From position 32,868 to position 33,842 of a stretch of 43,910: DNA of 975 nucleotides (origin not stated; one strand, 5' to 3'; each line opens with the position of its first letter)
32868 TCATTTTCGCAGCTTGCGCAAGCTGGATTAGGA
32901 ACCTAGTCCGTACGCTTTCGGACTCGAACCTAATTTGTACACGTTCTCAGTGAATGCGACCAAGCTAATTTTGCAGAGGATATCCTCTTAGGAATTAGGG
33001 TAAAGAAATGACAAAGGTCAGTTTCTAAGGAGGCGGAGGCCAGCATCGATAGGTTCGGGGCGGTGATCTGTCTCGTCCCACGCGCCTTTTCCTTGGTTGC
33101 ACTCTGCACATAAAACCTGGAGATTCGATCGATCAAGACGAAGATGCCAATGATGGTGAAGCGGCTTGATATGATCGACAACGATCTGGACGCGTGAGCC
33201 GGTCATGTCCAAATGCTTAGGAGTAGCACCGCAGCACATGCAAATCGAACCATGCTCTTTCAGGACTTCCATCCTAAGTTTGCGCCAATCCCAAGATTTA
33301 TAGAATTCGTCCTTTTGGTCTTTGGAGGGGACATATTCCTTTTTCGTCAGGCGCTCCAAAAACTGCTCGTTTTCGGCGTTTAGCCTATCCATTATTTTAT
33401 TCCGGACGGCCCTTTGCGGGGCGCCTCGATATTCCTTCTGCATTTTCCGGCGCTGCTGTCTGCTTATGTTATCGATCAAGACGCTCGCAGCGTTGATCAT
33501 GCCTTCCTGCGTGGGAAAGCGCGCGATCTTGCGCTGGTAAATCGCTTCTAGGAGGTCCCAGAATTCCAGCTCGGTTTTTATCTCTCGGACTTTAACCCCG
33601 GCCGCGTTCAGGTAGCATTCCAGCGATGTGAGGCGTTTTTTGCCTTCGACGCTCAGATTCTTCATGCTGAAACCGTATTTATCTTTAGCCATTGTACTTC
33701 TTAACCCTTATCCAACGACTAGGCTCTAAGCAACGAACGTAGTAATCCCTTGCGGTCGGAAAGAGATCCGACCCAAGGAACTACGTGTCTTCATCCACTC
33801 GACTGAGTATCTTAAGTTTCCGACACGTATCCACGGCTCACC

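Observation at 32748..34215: Low-GC island with an opposite-strand HNH nuclease in the rex-equivalent slot between repressor gene and early promoter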

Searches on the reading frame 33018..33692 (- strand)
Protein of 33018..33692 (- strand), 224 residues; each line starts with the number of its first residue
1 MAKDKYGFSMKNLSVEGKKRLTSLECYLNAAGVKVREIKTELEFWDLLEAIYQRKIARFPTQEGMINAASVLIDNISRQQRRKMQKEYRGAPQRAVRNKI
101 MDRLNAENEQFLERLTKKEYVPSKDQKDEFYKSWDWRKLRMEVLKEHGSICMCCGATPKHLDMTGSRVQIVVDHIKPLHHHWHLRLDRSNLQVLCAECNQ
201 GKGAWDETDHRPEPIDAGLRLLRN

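Call 6: search_protein_families(library=pfam, proteins=[window:33018-33692:-], max_evalue=0.01)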
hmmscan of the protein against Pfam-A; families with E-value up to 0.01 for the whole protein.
window:33018-33692:- (224 aa): 2 families
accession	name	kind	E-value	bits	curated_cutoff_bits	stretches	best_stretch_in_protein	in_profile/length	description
PF01844.29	HNH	-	6.2e-08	33.1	21.4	1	151-203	1-45/47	HNH endonuclease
PF02945.21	Endonuclease_7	-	0.0063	16.8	23.6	0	138-208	13-69/82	Recombination endonuclease VII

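Call 7: search_protein_families(library=phrogs, proteins=[window:33018-33692:-], max_evalue=0.01)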
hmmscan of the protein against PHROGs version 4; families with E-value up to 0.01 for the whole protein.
window:33018-33692:- (224 aa): 24 families
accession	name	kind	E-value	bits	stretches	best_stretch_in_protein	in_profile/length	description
phrog_144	-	DNA, RNA and nucleotide metabolism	7.7e-19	69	1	110-212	50-142/175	HNH endonuclease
phrog_5956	-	DNA, RNA and nucleotide metabolism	2.5e-18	67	1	121-209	32-114/138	HNH endonuclease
phrog_589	-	DNA, RNA and nucleotide metabolism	1.2e-16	62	1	82-211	38-147/179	HNH endonuclease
phrog_4581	-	head and packaging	4.9e-14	53.5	1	124-210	41-116/395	terminase small subunit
phrog_119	-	DNA, RNA and nucleotide metabolism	9.7e-11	42.1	1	115-201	170-253/443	HNH endonuclease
phrog_2323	-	DNA, RNA and nucleotide metabolism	7e-10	39.9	1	123-206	11-87/113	HNH endonuclease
phrog_338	-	DNA, RNA and nucleotide metabolism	1.5e-08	35.4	1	132-209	190-266/340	HNH endonuclease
phrog_1271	-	DNA, RNA and nucleotide metabolism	7.5e-08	33.1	1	102-203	247-316/361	HNH endonuclease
phrog_2214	-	DNA, RNA and nucleotide metabolism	1.4e-07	32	1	128-208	173-242/429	HNH endonuclease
phrog_333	-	DNA, RNA and nucleotide metabolism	4.1e-07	31.2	1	133-207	18-83/138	HNH endonuclease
phrog_6050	-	DNA, RNA and nucleotide metabolism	4.5e-06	26.7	1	137-204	300-359/402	HNH endonuclease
phrog_8660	-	DNA, RNA and nucleotide metabolism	1.2e-05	26.5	1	78-204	59-178/196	HNH endonuclease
phrog_1035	-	DNA, RNA and nucleotide metabolism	2.8e-05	25.1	1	81-211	96-219/271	endonuclease VII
phrog_5718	-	DNA, RNA and nucleotide metabolism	5.2e-05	23.4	1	126-211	106-182/394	HNH endonuclease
phrog_7785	-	DNA, RNA and nucleotide metabolism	5.6e-05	24.2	1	142-205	64-114/147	HNH endonuclease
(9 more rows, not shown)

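Call 9: search_dna_similar(query=window:33018-33692:-, collection=phages, mode=protein, max_rows=30)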
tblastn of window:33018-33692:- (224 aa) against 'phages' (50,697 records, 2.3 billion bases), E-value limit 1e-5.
Records with a match: 75; places in all: 75; records where one place covers at least 80% of the query: 0.
Best place of each record, by identity: 60-80% 1; <60% 74.
By first word of the organism name: Staphylococcus 44; Vibrio 8; Paenibacillus 5; Pantoea 3; Geobacillus 3; Streptococcus 3; Microcystis 2; Xanthomonas 1; Pseudomonas 1; Mammaliicoccus 1; and 4 more.
By host as written in the record: Staphylococcus aureus 12; - 5; Paenibacillus larvae 5; Geobacillus thermodenitrificans 3; Pantoea agglomerans BSL 2; Staphylococcus sp. 2; Vibrio cyclitrophicus 2; Staphylococcus aureus ATCC 49775 2; and 36 more.
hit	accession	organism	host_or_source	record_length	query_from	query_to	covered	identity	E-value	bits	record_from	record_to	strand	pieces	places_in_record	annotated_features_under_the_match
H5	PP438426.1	Microcystis phage Mae-JY35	Microcystis aeruginosa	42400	117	211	42%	62.1%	1e-35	138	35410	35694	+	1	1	HNHc domain containing protein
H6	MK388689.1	Pantoea phage vB_PagM_LIET2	Pantoea agglomerans BSL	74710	109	221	50%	39.5%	6e-15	79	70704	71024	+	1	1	HNH endonuclease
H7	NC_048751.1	Pantoea phage vB_PagM_LIET2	Pantoea agglomerans BSL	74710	109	221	50%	39.5%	6e-15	79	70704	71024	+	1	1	HNH endonuclease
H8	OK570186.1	Pantoea phage Nafs113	Pantoea agglomerans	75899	109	221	50%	39.5%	8e-15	78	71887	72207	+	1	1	HNH endonuclease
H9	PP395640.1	Microcystis phage Mwe-JY08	Microcystis wesenbergii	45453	128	211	38%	48.8%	3e-15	80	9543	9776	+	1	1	HNHc domain containing protein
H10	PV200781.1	Staphylococcus phage SapYZUstau631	Staphylococcus aureus YZUstau63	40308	76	206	58%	30.9%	1e-7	57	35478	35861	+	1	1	HNH endonuclease | nucleoside triphosphate pyrophosphohydrolase family protein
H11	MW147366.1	Staphylococcus phage B_UFSM4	Staphylococcus aureus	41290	76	206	58%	30.9%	1e-7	57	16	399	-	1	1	hypothetical protein (x2)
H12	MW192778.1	Staphylococcus phage B_UFSM5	Staphylococcus aureus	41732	76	206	58%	30.9%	1e-7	57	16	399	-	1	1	hypothetical protein (x2)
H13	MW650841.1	Staphylococcus phage B_UFSM1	Staphylococcus aureus SBP 01/19 Gaivota ...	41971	76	206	58%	30.9%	1e-7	57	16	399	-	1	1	hypothetical protein (x2)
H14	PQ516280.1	Staphylococcus phage vB_Q2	Staphylococcus sp.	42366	76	206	58%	30.9%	1e-7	57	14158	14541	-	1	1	HNH endonuclease | MazG-like pyrophosphatase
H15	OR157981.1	Staphylococcus phage BUCT_X001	methicillin-resistant Staphylococcus ...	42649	76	206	58%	30.9%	1e-7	57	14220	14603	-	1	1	HNH endonuclease | nucleoside triphosphate pyrophosphohydrolase family protein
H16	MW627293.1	Staphylococcus phage B_UFSM3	Staphylococcus aureus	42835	76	206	58%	30.9%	1e-7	57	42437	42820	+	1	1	hypothetical protein (x2)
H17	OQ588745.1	Staphylococcus phage SauPS-28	Staphylococcus aureus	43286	76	206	58%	30.9%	1e-7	57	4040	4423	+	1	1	HNH endonuclease | hypothetical protein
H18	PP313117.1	Xanthomonas phage Kintu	Xanthomonas vasicola pv. musacearum ...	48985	122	211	40%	44.4%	4e-13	74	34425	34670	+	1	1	HNH endonuclease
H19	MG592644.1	Vibrio phage 1.276.O._10N.286.54.E4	Vibrio cyclitrophicus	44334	136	224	40%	43.8%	1e-11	69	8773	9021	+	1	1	HNH nuclease | hypothetical protein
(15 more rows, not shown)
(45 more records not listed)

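Call 12: find_homologous_proteins(query=window:33018-33692:-, max_evalue=0.001)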
Query window:33018-33692:- (224 aa): 480 proteins with E <= 0.001 among 580 candidates; the best 120 are listed.
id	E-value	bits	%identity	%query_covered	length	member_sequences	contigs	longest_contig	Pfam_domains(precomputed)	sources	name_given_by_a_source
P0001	4.5e-150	515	100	100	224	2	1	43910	PF01844.30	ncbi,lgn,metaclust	metaclust:status=active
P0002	1.9e-107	376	74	96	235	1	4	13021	PF01844.30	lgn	-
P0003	2.3e-69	251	54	94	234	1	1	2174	PF01844.30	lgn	-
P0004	1.1e-68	249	55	94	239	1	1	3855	PF01844.30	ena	-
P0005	3.1e-67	244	56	91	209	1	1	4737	PF01844.30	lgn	-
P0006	3.1e-59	218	48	93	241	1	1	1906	PF01844.30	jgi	jgi:5-methylcytosine-specific restriction endonuclease McrA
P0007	3.7e-53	198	47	95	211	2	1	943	PF01844.30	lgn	-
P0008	5.1e-49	185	45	94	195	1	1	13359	PF01844.30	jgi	jgi:hypothetical protein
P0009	4.4e-47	179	73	45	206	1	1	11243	PF01844.30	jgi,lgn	jgi:5-methylcytosine-specific restriction endonuclease McrA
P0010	2.3e-46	176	68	46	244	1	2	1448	PF01844.30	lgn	-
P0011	4.2e-45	172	48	82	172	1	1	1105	PF01844.30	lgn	-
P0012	6.2e-45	172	66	46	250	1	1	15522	PF01844.30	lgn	-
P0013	8.3e-45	171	43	92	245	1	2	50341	-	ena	-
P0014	1.4e-44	170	73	44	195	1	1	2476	PF01844.30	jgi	jgi:5-methylcytosine-specific restriction endonuclease McrA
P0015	1.4e-43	167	76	41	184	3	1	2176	PF01844.30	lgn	-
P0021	1.5e-42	164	43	96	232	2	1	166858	PF01844.30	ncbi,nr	ncbi:MAG: HNH endonuclease [Rhizobiaceae bacterium]|nr:HNH endonuclease [Rhizobiaceae bacterium]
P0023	2.1e-42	163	44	94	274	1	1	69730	PF01844.30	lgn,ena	-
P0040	7.1e-40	155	39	96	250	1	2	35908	PF01844.30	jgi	jgi:5-methylcytosine-specific restriction endonuclease McrA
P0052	5.2e-39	152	40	83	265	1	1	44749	PF01844.30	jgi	jgi:hypothetical protein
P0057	9.0e-39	151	41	89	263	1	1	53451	PF01844.30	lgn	-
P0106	1.7e-36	144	42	80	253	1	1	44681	PF01844.30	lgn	-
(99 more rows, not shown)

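Call 14: find_related_loci(query=A1, collection=viral_contigs, flank=10000)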
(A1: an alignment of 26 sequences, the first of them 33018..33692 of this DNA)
Query A1 (224 aa) in viral_contigs; peptide patterns used: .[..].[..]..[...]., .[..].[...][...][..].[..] (x = any residue, [..] = any of these).
84 stretches matched a pattern; 29 encode a relative of the query (tblastn E <= 1e-3); 29 distinct loci.
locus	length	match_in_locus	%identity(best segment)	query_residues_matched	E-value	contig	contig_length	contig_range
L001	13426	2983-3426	51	77-214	4e-43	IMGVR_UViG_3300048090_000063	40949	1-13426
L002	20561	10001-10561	41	32-216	3e-43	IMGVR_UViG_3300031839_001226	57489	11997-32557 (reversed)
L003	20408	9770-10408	40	18-212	3e-42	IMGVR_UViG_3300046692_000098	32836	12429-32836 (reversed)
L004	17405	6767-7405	40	18-212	3e-42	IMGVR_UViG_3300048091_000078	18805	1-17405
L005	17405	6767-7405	40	18-212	3e-42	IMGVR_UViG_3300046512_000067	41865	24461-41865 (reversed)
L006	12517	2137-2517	55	83-212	2e-41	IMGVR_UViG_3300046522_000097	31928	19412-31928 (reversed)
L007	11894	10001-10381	55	83-212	2e-41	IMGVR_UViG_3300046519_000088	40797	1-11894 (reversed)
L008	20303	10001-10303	62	120-218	7e-41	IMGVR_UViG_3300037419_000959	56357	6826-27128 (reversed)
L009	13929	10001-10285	64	127-220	2e-39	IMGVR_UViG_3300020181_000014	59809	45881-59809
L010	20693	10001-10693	36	10-211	2e-38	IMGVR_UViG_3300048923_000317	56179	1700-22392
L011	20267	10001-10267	66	123-211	2e-38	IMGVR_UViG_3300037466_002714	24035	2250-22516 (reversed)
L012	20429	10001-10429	46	78-216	4e-38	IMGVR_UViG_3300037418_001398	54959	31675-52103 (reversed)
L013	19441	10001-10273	63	121-211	5e-38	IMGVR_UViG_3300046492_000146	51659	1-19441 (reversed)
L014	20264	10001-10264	68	124-211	3e-37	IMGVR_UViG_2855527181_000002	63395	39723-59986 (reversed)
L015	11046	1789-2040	56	122-211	3e-25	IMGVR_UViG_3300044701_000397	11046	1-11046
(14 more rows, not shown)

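Call 15: find_encoding_contigs(protein=P0002, flank=8000, max_places=4)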
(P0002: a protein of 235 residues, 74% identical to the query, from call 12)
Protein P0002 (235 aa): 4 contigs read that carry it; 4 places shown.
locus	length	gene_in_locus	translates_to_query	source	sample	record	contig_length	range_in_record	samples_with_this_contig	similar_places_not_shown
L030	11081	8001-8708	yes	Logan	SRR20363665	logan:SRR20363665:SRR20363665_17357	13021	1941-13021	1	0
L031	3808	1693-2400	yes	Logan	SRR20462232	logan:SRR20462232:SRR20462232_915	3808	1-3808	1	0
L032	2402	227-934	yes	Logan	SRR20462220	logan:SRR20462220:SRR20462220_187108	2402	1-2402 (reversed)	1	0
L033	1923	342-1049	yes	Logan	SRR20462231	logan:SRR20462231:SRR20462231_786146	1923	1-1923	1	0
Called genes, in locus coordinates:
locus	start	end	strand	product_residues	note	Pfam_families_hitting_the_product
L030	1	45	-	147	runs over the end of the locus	-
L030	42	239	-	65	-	-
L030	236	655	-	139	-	PF07105:DUF1367 (faint)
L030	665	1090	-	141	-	PF00436:SSB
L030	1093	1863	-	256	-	PF04098:Rad52_Rad22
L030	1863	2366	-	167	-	PF05565:Sipho_Gp157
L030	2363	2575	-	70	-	-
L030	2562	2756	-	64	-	-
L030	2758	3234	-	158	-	-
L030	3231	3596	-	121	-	-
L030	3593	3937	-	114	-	PF27050:Phage_P22_Y8K6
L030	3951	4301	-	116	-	-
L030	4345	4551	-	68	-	-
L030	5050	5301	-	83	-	-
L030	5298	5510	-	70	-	-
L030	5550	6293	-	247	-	PF02384:N6_Mtase (faint), PF05175:MTS (weak)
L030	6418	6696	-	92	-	-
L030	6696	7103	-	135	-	-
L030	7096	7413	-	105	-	-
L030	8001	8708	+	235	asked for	PF01844:HNH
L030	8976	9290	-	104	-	-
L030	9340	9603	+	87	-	-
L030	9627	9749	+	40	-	-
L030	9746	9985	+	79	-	-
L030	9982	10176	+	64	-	-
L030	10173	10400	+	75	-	-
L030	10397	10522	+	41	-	-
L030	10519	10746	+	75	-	-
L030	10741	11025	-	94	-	-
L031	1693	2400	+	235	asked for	PF01844:HNH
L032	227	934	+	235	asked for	PF01844:HNH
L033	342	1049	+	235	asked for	PF01844:HNH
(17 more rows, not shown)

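Call 16: find_encoding_contigs(protein=P0013, flank=7000, max_places=2)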
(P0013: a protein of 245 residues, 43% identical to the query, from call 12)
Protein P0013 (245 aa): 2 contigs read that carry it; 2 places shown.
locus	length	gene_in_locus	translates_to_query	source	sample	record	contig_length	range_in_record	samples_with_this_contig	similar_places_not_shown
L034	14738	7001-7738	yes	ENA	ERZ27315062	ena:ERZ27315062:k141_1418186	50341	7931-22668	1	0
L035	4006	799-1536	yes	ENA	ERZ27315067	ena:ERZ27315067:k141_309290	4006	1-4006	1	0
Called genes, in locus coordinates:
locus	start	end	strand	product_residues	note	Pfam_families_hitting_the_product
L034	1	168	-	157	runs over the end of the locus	PF06147:DUF968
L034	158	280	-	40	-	-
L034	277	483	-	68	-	-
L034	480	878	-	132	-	-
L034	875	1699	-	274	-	-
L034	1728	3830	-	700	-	-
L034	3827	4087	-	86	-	-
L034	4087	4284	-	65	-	-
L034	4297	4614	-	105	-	-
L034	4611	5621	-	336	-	-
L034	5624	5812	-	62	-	-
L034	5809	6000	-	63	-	-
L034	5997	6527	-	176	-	PF04352:ProQ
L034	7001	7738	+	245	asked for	-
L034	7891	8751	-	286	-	PF00717:Peptidase_S24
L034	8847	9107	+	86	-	-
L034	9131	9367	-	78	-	-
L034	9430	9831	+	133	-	-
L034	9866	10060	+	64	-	-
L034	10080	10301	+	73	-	-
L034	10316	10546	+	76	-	PF24729:Acb2_Tad1_hairpin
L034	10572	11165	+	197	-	PF13392:HNH_3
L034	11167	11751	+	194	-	PF04957:RMF (weak)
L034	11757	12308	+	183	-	-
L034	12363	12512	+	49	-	-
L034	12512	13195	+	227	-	PF04542:Sigma70_r2, PF04545:Sigma70_r4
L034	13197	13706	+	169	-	PF05869:Dam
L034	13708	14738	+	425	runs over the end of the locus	PF05063:MT-A70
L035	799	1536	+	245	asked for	-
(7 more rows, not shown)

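Call 17: find_encoding_contigs(protein=P0052, flank=7000, max_places=2)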
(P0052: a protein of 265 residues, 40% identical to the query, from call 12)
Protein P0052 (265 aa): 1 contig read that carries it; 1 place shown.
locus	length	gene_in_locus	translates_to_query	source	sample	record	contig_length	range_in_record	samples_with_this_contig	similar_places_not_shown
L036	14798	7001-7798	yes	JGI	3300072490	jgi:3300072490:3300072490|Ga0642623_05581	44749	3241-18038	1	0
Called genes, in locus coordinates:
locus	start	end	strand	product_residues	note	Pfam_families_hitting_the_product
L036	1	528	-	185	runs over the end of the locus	-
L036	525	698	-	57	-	-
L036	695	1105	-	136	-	PF05772:NinB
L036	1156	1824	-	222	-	PF09588:YqaJ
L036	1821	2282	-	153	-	-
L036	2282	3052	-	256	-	PF04404:ERF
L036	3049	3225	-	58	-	-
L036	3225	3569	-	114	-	-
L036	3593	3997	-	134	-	-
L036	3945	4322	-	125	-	-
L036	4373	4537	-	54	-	-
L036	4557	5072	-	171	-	PF00145:DNA_methylase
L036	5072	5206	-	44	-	-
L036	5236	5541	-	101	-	-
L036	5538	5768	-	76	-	-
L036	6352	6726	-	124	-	PF12844:HTH_19, PF13560:HTH_31, PF01381:HTH_3, PF13443:HTH_26 (weak)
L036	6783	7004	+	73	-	-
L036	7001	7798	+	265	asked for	PF01844:HNH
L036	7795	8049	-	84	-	-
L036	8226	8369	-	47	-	-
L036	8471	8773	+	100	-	-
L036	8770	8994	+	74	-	-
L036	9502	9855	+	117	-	-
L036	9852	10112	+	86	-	PF10073:GapR_DNA-bd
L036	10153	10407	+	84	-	-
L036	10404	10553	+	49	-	-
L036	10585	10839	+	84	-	-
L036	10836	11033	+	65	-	-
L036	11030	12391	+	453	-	PF13708:DUF4942, PF13489:Methyltransf_23 (weak)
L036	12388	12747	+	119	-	-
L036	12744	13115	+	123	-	-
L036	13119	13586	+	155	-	PF08299:Bac_DnaA_C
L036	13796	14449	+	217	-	PF02357:NusG (weak)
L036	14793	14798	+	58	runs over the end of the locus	-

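Call 18: find_encoding_contigs(protein=P0106, flank=7000, max_places=2)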
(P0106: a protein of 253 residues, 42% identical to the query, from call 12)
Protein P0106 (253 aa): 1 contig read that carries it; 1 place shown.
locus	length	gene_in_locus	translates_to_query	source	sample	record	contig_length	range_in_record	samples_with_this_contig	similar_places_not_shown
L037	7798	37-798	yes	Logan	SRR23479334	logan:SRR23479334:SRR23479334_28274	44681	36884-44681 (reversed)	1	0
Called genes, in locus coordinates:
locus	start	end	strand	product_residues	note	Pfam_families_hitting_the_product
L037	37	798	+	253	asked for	PF01844:HNH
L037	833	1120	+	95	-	PF24233:DUF7446 (weak)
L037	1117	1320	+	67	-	-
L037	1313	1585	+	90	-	-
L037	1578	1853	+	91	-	-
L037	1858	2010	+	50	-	-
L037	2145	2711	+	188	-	PF13392:HNH_3, PF00847:AP2 (weak)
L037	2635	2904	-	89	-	-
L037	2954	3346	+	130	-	-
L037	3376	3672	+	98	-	-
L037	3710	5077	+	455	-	PF13708:DUF4942, PF13489:Methyltransf_23 (weak), PF05175:MTS (faint), PF08241:Methyltransf_11 (weak), PF13649:Methyltransf_25 (faint)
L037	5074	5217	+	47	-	-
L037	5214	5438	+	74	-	-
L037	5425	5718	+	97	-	-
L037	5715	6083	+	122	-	-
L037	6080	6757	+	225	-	-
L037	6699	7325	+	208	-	-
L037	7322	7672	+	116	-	-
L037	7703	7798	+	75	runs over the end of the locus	-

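Call 20: find_related_loci(query=A1, collection=genome_contigs, flank=10000)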
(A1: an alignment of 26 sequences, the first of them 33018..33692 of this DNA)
Query A1 (224 aa) in genome_contigs; peptide patterns used: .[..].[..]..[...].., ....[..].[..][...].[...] (x = any residue, [..] = any of these).
57 stretches matched a pattern; 23 encode a relative of the query (tblastn E <= 1e-3); 23 distinct loci.
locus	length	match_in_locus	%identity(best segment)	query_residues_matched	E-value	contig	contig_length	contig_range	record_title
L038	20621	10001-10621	43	1-215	2e-46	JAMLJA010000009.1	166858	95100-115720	MAG: Rhizobiaceae bacterium isolate ACE_NR_PROT6 ACE_NR_PROT6_9, whole genome shotgun sequence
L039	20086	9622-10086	50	62-214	8e-43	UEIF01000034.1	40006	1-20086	Rhizobiales bacterium isolate AFS040727 genome assembly, contig: contig_34, whole genome shotgun sequence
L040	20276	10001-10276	67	123-214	8e-41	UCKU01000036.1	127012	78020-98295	Rhizobiales bacterium isolate AFS095166 genome assembly, contig: contig_36, whole genome shotgun sequence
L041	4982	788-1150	41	86-213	1e-27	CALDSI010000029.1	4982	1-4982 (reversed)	MAG TPA_asm: uncultured Labrenzia sp. isolate SRR3401482_bin.53_CONCOCT_v1.1_MAG genome assembly, contig: ERZ1740067.725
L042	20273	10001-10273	45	118-215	1e-23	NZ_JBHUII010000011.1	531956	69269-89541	Kiloniella antarctica strain KCTC 42186 platanus_K_default_11, whole genome shotgun sequence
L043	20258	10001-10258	45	123-215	5e-23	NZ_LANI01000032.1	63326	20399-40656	Kiloniella litopenaei strain P1-1 contig32, whole genome shotgun sequence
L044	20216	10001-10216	53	125-203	9e-21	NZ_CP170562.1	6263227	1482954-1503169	Mesorhizobium sp. UC74_2 chromosome, complete genome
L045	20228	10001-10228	48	119-202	3e-17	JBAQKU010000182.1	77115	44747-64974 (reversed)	MAG: Telluria sp. isolate MFD12080_ilm_asm_bin4 k127_9973, whole genome shotgun sequence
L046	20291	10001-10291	39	110-212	3e-14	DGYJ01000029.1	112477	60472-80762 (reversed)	MAG TPA_asm: Bdellovibrionaceae bacterium UBA5009 UBA5009_contig_2528, whole genome shotgun sequence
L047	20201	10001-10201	47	130-202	1e-13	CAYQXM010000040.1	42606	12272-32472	MAG TPA_asm: uncultured Pirellulales bacterium isolate SRP192927_co7_53 genome assembly, contig: NODE_1275_length_42606_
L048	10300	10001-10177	48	138-202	6e-10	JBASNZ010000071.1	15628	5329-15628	MAG: Coriobacteriia bacterium isolate MFD12108_ilm_asm_bin9 k127_48797, whole genome shotgun sequence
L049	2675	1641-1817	42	138-204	6e-9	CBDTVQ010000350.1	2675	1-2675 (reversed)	MAG TPA_asm: uncultured Tessaracoccus sp. isolate SRR7614695_concoct_128 genome assembly, contig: ERZ23877680.46915, who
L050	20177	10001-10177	42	138-202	1e-8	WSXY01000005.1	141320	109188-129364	MAG: Actinobacteria bacterium isolate X3_MetaBAT.18 scaffold_52, whole genome shotgun sequence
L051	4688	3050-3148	63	168-202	1e-6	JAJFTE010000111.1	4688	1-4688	MAG: Actinomycetes bacterium isolate bin.129 k141_518540, whole genome shotgun sequence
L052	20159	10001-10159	37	138-202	1e-5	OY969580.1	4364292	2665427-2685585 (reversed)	MAG: uncultured Solirubrobacterales bacterium isolate MFD01248.bin.c.2 genome assembly, chromosome: 1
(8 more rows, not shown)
